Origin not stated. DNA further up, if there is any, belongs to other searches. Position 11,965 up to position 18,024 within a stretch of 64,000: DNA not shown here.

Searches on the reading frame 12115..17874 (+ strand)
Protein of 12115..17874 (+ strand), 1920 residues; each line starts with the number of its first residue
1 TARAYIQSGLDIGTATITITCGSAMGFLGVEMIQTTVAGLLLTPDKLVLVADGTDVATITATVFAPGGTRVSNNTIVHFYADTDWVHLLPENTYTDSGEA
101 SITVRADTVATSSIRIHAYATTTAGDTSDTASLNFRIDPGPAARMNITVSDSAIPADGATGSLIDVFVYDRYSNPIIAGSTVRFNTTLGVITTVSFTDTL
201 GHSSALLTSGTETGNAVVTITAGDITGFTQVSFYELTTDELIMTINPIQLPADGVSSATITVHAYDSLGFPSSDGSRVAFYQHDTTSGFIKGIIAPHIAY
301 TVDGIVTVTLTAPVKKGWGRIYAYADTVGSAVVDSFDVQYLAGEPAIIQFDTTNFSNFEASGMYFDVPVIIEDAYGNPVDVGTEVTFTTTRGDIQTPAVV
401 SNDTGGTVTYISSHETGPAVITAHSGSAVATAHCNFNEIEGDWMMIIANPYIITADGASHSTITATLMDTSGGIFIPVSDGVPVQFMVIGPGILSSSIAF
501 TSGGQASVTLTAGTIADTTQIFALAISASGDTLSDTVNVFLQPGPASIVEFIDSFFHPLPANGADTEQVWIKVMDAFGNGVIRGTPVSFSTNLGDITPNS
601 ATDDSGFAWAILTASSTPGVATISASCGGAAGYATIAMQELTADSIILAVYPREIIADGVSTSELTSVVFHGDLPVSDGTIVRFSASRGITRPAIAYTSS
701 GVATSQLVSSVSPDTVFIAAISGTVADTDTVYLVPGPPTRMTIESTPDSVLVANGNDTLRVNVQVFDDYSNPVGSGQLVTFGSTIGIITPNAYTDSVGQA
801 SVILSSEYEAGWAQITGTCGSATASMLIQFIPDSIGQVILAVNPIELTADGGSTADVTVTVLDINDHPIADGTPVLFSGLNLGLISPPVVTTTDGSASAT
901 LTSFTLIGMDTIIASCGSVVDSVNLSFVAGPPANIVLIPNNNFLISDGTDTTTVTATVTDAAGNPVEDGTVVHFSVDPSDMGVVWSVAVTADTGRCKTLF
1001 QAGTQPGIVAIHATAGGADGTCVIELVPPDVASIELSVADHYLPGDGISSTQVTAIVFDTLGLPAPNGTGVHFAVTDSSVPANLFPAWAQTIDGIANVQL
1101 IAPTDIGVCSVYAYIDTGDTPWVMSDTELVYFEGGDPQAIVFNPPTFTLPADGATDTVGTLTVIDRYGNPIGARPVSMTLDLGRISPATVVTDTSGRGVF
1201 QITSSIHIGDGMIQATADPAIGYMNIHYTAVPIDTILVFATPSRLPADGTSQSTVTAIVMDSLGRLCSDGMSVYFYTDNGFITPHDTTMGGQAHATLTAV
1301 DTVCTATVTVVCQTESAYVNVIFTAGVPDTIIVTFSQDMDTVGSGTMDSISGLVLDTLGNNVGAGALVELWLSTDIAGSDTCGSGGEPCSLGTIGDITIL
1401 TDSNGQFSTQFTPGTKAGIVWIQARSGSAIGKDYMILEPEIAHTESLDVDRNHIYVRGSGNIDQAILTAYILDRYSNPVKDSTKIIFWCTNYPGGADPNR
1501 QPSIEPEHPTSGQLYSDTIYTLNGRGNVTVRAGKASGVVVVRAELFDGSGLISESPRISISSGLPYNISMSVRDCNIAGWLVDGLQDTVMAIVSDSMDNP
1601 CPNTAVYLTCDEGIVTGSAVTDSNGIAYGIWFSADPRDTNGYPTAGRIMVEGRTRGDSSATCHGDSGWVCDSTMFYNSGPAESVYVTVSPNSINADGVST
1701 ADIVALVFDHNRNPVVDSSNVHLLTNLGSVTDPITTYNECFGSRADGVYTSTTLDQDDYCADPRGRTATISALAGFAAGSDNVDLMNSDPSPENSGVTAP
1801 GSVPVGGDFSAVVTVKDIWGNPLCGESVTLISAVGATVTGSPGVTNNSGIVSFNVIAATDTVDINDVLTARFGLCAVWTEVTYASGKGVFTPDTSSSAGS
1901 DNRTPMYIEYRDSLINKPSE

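Call 75: search_protein_families(library=pfam, proteins=[window:12115-17874:+], max_evalue=0.00001)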
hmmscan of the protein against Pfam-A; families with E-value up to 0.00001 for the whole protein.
window:12115-17874:+ (1920 aa): 3 families
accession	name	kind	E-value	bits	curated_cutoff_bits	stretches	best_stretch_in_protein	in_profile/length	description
PF02369.22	Big_1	-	3.2e-103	338.5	34.9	8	560-634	12-88/93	Bacterial Ig-like domain (group 1)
PF09134.16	Invasin_D3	-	8.4e-102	334.5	33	7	145-233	5-95/98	Invasin, domain 3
PF18565.7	Glyco_hydro2_C5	-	3.4e-15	56.2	32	0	935-1018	1-97/103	Glycoside hydrolase family 2 C-terminal domain 5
